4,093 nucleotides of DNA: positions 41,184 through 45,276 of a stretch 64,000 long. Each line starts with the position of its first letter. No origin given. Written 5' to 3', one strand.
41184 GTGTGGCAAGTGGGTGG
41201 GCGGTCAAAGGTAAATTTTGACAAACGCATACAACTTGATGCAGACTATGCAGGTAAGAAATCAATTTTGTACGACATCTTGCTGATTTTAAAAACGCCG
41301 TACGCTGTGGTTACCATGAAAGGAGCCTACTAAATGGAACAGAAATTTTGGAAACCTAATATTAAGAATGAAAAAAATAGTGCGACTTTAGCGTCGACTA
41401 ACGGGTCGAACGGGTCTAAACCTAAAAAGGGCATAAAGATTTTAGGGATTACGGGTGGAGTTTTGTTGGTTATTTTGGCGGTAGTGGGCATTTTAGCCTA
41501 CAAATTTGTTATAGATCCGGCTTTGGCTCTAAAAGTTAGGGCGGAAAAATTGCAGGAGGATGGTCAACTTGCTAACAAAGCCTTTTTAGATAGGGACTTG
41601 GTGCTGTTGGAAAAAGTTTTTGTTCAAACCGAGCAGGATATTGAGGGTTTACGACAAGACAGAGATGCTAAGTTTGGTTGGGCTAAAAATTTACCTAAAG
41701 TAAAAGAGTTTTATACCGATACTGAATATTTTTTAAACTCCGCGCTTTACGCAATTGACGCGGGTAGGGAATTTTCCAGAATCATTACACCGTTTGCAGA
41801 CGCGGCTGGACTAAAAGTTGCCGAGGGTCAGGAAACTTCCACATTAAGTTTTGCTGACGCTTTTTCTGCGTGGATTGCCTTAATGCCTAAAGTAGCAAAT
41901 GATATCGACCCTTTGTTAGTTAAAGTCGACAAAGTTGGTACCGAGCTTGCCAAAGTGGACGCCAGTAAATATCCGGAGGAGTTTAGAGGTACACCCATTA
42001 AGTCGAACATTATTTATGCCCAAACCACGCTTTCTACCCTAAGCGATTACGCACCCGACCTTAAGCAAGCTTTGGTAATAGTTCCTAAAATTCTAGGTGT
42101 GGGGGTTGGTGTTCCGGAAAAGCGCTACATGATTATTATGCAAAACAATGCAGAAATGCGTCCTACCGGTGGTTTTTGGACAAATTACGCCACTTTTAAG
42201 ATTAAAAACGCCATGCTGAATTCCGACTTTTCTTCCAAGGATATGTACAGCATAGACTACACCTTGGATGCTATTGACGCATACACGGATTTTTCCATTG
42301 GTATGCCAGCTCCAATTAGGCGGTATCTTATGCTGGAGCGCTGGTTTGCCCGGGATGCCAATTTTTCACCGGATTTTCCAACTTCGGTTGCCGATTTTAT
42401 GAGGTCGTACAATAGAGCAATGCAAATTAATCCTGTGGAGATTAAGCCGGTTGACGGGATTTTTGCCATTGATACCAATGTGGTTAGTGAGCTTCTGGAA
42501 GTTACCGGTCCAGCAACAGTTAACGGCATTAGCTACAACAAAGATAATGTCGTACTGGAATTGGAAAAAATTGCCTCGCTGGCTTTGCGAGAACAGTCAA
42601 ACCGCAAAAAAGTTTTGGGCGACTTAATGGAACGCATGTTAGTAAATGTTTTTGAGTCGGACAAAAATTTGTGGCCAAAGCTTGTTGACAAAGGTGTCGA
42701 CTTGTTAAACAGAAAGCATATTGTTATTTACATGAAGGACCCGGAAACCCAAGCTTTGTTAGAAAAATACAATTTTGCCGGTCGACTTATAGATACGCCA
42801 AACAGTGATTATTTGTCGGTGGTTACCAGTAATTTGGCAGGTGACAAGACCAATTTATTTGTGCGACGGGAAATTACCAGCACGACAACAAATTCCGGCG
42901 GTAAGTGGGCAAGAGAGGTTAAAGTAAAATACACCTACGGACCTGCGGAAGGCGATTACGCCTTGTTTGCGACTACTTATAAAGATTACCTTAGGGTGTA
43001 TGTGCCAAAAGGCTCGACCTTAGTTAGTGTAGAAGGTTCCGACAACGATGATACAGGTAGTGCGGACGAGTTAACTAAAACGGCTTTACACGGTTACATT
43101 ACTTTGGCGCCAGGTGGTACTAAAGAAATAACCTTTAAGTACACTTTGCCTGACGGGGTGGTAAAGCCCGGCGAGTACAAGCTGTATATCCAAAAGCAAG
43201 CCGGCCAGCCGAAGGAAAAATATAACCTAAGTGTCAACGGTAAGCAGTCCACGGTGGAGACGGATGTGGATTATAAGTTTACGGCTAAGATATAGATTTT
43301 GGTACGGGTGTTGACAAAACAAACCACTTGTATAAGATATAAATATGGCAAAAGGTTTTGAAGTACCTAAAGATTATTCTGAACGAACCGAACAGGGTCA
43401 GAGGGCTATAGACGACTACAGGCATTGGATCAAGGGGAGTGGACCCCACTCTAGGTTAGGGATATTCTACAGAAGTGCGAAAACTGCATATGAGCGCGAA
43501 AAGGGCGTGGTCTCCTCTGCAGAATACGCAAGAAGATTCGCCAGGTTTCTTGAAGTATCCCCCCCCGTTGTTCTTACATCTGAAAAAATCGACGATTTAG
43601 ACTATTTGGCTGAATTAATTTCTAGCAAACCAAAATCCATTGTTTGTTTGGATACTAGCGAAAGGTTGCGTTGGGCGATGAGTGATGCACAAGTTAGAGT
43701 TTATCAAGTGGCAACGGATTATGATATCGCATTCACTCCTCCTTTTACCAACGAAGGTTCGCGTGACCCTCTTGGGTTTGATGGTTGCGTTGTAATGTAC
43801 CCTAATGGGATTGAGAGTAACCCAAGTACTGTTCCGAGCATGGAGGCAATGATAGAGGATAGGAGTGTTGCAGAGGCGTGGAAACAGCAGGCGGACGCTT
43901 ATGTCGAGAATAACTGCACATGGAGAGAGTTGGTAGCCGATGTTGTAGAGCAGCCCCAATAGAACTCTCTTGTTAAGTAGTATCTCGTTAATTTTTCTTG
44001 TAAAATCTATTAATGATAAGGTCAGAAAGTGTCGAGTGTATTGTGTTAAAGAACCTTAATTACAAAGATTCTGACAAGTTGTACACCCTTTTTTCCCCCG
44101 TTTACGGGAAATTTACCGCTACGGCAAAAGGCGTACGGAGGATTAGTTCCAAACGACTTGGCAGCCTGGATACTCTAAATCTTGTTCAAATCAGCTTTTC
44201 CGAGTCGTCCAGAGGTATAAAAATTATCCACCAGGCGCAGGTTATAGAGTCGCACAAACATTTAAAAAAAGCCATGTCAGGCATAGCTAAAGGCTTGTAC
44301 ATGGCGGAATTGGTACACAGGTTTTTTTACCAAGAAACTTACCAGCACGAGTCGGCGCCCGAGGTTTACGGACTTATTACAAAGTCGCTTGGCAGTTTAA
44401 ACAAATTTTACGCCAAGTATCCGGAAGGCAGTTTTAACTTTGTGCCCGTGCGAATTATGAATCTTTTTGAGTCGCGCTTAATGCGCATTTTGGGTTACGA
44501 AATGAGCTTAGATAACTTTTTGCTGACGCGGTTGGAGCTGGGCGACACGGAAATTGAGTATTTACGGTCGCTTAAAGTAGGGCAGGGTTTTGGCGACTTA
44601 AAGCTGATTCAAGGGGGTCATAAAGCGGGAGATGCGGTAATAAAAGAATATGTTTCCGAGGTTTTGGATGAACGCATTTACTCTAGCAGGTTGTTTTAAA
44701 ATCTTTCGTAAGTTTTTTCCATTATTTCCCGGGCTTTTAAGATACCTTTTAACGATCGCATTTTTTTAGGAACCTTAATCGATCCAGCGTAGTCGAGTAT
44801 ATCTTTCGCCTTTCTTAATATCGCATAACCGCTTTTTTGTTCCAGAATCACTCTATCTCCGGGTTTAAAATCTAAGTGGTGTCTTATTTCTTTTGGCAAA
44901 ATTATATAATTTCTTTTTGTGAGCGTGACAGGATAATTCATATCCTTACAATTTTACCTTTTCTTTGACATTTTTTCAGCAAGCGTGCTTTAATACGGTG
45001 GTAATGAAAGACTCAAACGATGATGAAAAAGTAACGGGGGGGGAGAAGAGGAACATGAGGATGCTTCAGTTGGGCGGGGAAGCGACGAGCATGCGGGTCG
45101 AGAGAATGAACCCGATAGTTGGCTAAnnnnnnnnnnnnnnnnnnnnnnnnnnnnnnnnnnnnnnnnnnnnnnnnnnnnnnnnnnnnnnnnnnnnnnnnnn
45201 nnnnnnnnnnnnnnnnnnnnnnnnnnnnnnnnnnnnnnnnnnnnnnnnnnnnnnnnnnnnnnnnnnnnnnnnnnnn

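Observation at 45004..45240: G8 homopolymer (45036-45043) separates an ATG-initiated short ORF from the in-frame-open upstream part of a 551-aa hypothetical gene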

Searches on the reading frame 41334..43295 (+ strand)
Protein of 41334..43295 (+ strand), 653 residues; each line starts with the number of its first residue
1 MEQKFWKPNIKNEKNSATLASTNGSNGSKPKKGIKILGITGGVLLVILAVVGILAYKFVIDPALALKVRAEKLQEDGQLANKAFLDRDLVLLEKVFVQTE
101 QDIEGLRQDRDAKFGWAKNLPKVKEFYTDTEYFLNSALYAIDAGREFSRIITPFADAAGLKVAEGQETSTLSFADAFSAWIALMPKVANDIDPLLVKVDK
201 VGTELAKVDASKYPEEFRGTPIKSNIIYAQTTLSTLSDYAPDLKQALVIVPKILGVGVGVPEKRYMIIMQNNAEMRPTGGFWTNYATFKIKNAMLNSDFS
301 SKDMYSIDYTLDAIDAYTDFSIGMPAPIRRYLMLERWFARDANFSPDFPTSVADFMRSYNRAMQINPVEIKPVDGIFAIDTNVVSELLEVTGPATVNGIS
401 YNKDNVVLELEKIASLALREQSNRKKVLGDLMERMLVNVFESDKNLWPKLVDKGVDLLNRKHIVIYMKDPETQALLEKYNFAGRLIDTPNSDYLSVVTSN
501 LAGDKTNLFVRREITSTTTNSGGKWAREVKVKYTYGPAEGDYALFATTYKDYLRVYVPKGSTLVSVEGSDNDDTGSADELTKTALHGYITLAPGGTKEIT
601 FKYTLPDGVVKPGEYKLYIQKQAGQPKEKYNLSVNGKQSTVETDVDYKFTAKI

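Call 6: search_protein_families(library=pfam, proteins=[window:41334-43295:+], max_evalue=0.01)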
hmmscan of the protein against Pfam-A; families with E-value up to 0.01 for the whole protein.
window:41334-43295:+ (653 aa): 1 family
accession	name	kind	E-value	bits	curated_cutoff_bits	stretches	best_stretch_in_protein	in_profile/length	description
PF13196.11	DUF4012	-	1.3e-19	71.6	28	1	262-411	3-140/144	Protein of unknown function (DUF4012)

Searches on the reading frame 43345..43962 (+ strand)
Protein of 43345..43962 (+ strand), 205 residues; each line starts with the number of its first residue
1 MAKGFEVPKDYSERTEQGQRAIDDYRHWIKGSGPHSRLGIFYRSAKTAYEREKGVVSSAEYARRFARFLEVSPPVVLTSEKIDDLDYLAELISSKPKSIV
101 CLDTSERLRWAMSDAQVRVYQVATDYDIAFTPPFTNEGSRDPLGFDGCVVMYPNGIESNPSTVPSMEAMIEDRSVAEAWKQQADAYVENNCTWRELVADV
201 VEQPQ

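Call 6: search_protein_families(library=pfam, proteins=[window:43345-43962:+], max_evalue=0.01)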
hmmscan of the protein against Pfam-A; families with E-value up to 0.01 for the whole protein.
window:43345-43962:+ (205 aa): 0 families

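Call 64: find_homologous_proteins(query=window:43345-43959:+, max_evalue=0.001)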
Query window:43345-43959:+ (205 aa): 2 proteins with E <= 0.001 among 67 candidates.
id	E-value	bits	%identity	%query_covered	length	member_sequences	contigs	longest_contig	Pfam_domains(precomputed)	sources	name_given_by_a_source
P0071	2.8e-134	463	100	100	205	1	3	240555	-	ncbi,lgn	-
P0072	1.5e-72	261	56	99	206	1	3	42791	-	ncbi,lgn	-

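Call 65: find_encoding_contigs(protein=P0071, flank=10000, max_places=10)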
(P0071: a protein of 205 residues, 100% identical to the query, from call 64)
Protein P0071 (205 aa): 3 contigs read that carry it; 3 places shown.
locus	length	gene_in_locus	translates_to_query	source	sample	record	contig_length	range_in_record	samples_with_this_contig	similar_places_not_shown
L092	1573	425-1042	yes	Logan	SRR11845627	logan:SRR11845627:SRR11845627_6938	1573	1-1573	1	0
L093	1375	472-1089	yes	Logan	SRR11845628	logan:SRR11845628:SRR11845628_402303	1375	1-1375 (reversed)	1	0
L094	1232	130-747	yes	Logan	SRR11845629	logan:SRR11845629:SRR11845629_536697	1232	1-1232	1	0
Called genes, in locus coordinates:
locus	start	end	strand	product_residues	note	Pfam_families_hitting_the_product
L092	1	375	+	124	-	?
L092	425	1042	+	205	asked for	-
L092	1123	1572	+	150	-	?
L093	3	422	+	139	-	?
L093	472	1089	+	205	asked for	-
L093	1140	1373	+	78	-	?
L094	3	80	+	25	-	?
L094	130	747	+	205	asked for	-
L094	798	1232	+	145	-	?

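Call 78: find_encoding_contigs(protein=P0072, flank=6000, max_places=4)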
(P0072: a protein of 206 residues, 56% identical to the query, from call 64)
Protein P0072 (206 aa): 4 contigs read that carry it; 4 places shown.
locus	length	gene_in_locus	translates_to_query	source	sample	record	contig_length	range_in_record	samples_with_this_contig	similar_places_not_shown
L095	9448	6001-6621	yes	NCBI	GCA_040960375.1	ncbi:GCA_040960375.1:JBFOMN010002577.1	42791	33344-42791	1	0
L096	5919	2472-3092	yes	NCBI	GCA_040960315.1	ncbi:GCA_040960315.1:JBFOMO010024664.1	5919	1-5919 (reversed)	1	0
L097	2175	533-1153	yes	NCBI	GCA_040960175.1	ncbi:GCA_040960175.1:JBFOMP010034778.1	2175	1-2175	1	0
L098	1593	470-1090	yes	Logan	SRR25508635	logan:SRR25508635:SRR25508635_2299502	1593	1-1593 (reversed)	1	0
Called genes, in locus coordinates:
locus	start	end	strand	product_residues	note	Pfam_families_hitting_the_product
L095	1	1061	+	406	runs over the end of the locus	PF01943:Polysacc_synt, PF03023:MurJ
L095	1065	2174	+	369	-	PF13439:Glyco_transf_4, PF20706:GT4-conflict (faint), PF00534:Glycos_transf_1, PF13692:Glyco_trans_1_4, PF13524:Glyco_trans_1_2 (weak)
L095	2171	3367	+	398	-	PF13439:Glyco_transf_4 (faint), PF20706:GT4-conflict, PF00534:Glycos_transf_1, PF13692:Glyco_trans_1_4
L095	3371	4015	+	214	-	PF02397:Bac_transf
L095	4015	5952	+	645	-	PF13196:DUF4012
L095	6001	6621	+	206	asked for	-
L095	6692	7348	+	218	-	PF11967:RecO_N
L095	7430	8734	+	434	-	PF00587:tRNA-synt_2b, PF03129:HGTP_anticodon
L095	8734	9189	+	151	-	PF23621:BP74_N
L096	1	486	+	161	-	?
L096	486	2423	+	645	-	PF13196:DUF4012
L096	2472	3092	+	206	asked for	-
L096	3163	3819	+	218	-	PF11967:RecO_N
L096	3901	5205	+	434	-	PF00587:tRNA-synt_2b, PF03129:HGTP_anticodon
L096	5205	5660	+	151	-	PF23621:BP74_N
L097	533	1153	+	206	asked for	-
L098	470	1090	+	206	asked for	-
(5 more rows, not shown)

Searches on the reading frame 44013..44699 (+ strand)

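Call 6: search_protein_families(library=pfam, proteins=[window:44013-44699:+], max_evalue=0.01)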
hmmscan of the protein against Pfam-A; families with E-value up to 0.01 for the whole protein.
window:44013-44699:+ (228 aa): 1 family
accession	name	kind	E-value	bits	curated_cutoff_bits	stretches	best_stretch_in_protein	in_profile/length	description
PF11967.14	RecO_N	-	1.7e-15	57.3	27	1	6-80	5-79/80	Recombination protein O N terminal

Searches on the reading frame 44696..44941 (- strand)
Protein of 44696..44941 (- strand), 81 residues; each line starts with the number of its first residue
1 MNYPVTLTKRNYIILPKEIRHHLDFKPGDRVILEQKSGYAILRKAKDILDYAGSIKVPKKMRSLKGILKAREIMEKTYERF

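Call 6: search_protein_families(library=pfam, proteins=[window:44696-44941:-], max_evalue=0.01)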
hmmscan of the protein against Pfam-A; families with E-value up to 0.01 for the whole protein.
window:44696-44941:- (81 aa): 2 families
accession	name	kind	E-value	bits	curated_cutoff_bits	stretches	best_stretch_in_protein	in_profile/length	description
PF04014.23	MazE_antitoxin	-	6.6e-07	29.6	24.7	1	6-47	3-45/48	Antidote-toxin recognition MazE, bacterial antitoxin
PF16450.11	Prot_ATP_ID_OB_C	-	0.0062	16.8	23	0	26-41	37-52/56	Proteasomal ATPase OB C-terminal domain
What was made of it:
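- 44696..44941 (-): Divergently transcribed 81-aa AbrB/MazE-type (SpoVT-AbrB) gene, 62 nt from ATG 45004. It is the second gene of the same accessory segment. Pfam PF04014, E = 6.6e-7 (call 6).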

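Call 66: find_encoding_contigs(protein=window:44696-44941:-, flank=3000, max_places=10)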
Protein window:44696-44941:- (81 aa): no gene with exactly this product is on record in the collection.

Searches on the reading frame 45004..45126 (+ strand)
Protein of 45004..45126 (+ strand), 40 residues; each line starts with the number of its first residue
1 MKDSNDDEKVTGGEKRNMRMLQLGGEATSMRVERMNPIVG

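Call 67: find_encoding_contigs(protein=window:45004-45126:+, flank=3000, max_places=10)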
Protein window:45004-45126:+ (40 aa): no gene with exactly this product is on record in the collection.
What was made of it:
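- Tried and rejected: Exact look-ups of the window's MazE-like protein and of the 40-aa off-state peptide found nothing on record (calls 66, 67).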
